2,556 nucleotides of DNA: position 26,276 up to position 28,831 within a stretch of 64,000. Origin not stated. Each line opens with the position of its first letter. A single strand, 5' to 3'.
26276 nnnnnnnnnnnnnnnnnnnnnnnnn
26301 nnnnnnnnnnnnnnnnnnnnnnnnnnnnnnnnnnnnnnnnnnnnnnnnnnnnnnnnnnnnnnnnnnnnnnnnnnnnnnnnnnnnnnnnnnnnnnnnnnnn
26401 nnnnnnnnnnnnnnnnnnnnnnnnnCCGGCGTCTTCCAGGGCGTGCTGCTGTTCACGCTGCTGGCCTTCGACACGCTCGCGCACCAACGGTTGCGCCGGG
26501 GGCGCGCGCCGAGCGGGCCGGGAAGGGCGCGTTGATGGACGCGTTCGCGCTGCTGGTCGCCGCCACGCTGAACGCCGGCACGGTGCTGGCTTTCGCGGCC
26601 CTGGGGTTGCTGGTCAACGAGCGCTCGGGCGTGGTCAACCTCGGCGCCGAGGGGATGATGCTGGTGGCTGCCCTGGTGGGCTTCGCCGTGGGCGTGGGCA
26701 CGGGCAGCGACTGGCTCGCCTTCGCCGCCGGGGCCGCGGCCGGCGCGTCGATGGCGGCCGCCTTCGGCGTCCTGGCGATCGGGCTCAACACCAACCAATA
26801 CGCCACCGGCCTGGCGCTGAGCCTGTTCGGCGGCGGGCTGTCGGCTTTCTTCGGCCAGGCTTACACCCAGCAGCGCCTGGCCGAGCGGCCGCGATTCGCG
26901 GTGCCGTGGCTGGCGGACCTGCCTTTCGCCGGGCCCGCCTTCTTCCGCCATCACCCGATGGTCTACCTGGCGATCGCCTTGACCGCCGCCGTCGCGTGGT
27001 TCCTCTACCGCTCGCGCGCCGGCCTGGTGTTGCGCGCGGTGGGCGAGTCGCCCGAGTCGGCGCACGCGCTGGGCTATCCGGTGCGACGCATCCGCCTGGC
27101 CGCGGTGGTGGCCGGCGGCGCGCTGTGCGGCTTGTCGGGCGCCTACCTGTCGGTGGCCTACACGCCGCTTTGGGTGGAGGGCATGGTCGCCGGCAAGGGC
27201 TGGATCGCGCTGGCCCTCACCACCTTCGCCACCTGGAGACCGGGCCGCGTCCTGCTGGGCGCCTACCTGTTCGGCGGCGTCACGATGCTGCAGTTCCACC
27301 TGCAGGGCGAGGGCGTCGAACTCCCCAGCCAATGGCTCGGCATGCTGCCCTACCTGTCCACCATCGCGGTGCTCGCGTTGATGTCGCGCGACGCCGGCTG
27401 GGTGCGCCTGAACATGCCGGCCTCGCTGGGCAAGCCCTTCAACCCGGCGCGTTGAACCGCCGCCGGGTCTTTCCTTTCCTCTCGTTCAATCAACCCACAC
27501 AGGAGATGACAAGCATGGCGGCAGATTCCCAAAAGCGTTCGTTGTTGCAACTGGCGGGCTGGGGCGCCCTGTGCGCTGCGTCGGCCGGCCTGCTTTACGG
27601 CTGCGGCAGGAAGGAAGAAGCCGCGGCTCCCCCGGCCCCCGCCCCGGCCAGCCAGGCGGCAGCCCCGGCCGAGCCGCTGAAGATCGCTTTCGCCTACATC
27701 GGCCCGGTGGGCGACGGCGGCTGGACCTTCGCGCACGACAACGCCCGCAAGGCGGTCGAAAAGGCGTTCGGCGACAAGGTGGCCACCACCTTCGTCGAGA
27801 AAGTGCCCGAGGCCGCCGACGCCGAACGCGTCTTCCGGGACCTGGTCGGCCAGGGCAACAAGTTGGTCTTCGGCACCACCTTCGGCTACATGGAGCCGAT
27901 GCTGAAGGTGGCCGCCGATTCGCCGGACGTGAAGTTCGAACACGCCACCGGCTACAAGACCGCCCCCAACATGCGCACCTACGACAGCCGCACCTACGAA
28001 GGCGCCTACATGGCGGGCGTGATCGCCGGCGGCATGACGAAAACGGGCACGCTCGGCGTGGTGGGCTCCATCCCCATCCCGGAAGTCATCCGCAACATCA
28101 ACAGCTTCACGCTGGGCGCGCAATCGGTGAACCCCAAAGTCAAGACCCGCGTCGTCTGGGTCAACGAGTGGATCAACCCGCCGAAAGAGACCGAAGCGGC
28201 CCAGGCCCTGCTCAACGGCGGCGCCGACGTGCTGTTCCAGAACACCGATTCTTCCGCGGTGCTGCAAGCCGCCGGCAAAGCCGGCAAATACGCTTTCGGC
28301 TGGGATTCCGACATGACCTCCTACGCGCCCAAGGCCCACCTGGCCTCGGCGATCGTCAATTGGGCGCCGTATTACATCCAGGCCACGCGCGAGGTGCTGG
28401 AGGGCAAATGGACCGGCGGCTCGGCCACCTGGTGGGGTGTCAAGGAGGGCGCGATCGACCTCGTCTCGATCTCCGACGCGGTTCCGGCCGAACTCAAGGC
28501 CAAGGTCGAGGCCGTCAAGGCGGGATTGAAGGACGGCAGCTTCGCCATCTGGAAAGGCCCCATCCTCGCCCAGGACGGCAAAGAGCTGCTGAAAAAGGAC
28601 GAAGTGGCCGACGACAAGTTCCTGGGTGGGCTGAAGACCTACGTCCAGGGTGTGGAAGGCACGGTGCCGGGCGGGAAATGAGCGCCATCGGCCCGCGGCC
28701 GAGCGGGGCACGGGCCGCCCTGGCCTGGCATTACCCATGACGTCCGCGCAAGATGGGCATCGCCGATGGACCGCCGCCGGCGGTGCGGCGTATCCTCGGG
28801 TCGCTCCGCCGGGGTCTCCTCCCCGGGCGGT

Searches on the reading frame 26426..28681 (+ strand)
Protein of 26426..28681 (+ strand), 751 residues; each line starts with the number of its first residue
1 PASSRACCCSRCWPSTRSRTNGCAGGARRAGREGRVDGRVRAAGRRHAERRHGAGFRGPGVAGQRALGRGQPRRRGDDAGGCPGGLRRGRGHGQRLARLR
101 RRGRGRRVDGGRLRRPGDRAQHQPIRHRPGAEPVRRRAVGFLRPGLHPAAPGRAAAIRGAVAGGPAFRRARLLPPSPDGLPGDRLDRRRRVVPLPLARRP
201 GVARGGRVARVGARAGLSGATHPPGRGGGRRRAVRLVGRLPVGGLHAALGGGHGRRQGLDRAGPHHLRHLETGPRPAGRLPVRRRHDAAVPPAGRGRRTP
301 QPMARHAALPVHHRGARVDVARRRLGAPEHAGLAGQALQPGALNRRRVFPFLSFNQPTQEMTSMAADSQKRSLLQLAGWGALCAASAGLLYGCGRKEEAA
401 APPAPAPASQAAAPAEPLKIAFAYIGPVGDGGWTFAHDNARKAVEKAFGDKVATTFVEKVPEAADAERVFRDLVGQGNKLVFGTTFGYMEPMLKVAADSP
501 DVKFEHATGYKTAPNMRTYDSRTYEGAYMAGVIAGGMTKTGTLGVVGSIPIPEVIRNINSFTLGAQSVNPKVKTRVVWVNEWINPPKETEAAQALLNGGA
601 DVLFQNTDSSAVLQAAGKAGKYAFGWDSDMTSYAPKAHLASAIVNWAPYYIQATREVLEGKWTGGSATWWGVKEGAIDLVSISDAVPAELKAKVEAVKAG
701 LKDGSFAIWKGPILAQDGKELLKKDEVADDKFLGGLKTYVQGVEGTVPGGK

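Call 15: search_protein_families(library=pfam, proteins=[window:26426-28681:+], max_evalue=0.001)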
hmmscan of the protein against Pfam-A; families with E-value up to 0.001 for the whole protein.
window:26426-28681:+ (751 aa): 1 family
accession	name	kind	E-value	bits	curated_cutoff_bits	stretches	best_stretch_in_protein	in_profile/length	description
PF02608.20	Bmp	-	2.6e-52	178.1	24.1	1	419-693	3-282/301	ABC transporter substrate-binding protein PnrA-like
